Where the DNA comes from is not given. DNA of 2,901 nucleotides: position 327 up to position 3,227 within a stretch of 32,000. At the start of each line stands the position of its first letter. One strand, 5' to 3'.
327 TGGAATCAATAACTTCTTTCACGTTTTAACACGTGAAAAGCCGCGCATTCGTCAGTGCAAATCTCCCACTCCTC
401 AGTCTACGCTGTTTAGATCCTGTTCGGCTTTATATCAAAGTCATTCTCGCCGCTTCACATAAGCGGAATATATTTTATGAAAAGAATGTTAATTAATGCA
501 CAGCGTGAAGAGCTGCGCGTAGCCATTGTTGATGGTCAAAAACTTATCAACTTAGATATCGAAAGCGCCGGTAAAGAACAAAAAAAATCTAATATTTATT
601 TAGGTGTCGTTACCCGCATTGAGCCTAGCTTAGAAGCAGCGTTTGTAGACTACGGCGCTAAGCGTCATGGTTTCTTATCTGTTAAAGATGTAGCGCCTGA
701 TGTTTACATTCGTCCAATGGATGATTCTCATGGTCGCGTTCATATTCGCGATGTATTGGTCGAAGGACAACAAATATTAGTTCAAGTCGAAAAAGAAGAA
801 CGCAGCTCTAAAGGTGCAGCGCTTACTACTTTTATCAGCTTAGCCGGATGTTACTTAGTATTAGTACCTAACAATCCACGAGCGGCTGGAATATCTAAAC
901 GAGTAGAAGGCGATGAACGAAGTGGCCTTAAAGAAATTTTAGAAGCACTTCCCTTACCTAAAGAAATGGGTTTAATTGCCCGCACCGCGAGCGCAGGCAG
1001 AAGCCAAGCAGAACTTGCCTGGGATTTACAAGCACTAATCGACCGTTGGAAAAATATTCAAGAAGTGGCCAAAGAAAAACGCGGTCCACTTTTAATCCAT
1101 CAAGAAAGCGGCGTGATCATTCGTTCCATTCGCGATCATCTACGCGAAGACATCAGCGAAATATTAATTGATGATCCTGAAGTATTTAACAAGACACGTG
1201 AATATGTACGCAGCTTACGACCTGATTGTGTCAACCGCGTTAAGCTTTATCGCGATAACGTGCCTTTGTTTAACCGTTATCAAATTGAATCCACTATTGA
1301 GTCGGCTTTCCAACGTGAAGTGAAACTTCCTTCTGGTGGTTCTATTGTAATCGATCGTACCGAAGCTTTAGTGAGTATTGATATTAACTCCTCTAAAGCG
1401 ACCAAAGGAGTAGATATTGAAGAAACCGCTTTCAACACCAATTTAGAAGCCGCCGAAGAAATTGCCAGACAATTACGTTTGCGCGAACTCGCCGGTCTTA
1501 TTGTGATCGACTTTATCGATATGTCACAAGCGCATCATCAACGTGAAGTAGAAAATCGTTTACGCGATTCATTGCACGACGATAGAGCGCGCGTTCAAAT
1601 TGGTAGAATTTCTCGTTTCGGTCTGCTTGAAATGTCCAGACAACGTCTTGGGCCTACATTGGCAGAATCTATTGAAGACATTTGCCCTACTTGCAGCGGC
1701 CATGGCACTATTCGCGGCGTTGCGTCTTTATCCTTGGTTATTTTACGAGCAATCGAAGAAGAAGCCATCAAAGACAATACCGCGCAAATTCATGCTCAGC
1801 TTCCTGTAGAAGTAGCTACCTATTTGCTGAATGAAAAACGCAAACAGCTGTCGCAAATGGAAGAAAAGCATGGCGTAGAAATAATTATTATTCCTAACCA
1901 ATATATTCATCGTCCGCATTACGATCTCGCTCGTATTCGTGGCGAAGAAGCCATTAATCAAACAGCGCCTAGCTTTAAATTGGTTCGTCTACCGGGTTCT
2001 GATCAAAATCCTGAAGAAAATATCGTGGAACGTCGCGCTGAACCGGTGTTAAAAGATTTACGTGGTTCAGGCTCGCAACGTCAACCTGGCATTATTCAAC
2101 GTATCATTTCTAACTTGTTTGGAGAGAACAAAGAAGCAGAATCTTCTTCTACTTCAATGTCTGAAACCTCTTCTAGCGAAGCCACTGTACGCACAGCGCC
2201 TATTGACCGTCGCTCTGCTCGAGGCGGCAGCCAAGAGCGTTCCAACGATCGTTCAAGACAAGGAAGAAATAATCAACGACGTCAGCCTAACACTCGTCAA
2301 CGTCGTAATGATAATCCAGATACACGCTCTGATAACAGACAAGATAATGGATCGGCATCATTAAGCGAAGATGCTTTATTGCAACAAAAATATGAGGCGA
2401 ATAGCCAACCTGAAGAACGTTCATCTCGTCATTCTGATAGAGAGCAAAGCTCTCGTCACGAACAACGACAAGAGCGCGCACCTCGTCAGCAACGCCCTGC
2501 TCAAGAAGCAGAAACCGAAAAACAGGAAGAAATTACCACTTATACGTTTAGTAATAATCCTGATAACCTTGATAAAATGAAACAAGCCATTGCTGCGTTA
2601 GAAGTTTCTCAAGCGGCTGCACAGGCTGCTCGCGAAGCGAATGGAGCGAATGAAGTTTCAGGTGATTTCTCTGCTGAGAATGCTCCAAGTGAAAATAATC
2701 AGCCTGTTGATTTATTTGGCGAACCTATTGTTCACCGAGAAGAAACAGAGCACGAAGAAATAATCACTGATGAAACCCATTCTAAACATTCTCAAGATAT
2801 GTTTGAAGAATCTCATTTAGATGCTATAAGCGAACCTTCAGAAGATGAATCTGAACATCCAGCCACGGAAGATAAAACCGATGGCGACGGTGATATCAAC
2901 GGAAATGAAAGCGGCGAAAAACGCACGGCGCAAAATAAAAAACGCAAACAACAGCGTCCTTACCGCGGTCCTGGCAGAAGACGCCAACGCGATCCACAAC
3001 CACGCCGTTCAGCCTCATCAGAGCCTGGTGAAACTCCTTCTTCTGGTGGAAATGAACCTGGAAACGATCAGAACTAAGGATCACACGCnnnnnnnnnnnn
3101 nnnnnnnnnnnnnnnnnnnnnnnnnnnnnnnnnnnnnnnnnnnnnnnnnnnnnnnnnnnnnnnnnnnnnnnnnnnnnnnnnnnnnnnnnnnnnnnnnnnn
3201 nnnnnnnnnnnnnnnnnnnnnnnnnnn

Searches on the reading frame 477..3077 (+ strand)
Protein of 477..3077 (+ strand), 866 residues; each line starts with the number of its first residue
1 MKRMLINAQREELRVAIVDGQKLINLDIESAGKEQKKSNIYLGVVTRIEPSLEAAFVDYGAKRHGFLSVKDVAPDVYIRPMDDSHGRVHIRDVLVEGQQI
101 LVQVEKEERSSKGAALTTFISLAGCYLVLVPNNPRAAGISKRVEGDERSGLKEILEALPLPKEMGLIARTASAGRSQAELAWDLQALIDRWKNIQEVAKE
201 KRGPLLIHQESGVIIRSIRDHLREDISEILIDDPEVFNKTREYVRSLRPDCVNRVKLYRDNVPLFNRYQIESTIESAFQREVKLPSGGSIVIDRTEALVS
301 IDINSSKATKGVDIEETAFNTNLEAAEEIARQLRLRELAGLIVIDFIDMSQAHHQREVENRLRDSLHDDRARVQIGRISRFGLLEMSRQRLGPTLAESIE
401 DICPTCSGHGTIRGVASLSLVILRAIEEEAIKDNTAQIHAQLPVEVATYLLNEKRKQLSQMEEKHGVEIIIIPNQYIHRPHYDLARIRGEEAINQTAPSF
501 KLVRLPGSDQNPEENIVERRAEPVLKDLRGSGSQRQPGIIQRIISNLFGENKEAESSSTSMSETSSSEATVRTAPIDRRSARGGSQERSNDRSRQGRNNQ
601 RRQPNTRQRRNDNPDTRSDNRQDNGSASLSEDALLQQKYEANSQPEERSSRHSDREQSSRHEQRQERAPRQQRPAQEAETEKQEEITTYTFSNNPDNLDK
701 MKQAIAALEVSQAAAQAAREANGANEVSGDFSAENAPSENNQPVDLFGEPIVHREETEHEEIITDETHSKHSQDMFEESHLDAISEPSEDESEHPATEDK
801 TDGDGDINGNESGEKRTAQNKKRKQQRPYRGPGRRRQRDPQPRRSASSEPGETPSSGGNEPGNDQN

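Call 10: search_protein_families(library=ncbifam, proteins=[window:477-3077:+], max_evalue=0.001)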
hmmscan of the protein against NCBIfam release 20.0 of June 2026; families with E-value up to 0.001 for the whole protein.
window:477-3077:+ (866 aa): 5 families
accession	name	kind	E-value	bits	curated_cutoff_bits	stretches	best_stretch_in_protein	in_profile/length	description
NF008074.0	PRK10811.1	equivalog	5.2e-240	799.3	908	1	1-843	1-811/1068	ribonuclease E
TIGR00757.1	RNaseEG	subfamily_domain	5.6e-156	519.6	325.95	1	12-424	1-415/415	Rne/Rng family ribonuclease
NF008689.0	PRK11712.1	equivalog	3.6e-96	322.6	594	1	3-483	4-485/489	ribonuclease G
NF052588.1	RnaseEMycob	equivalog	3.7e-84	283.2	1400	1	23-412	349-746/945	ribonuclease E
NF052586.1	RnaseECyano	equivalog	2.7e-79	267.2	900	1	12-484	10-476/619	ribonuclease E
